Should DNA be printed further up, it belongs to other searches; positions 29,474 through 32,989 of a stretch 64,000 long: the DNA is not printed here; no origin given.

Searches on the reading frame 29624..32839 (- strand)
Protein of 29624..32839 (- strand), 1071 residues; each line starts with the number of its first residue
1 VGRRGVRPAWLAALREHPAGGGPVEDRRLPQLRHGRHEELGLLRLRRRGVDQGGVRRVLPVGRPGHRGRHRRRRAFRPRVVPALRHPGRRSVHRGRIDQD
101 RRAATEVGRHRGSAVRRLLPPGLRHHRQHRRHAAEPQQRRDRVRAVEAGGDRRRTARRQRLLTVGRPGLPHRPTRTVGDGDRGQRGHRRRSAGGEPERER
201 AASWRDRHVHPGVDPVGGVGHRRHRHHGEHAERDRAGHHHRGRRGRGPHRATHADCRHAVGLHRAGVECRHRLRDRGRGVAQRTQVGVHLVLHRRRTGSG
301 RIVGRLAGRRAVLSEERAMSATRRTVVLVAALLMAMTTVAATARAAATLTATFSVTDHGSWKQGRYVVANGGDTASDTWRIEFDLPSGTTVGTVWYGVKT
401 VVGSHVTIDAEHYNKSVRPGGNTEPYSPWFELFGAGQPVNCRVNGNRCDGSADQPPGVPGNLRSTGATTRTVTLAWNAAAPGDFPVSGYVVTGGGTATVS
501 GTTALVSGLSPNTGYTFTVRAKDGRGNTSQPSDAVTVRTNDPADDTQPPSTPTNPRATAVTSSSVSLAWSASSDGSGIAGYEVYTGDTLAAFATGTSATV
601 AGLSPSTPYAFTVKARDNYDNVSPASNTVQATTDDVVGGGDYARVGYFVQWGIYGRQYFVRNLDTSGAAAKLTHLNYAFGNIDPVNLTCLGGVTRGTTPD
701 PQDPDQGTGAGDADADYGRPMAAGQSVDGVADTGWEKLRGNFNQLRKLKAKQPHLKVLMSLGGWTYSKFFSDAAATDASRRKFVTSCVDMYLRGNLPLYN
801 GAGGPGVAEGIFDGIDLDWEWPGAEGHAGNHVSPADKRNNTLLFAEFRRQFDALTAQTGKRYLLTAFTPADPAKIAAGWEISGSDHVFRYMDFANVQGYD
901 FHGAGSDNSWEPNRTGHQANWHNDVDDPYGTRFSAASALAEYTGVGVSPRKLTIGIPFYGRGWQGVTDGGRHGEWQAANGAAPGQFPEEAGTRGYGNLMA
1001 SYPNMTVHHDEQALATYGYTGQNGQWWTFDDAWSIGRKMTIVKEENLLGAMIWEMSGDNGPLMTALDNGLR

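Call 10: search_protein_families(library=pfam, proteins=[window:29624-32839:-], max_evalue=0.001)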
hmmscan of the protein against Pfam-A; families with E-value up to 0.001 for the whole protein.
window:29624-32839:- (1071 aa): 4 families
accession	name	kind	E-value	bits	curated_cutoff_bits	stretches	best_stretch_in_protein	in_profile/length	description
PF00704.34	Glyco_hydro_18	-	7.3e-74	249.7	29.6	1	645-1058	3-317/317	Glycosyl hydrolases family 18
PF00041.27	fn3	-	3.4e-22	78.9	25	2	459-537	3-83/84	Fibronectin type III domain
PF00553.25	CBM_2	-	1.4e-09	38.6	24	1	351-448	3-101/101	Cellulose binding domain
PF16656.11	Pur_ac_phosph_N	-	0.00045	21.2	30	0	497-530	56-87/93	Purple acid Phosphatase, N-terminal domain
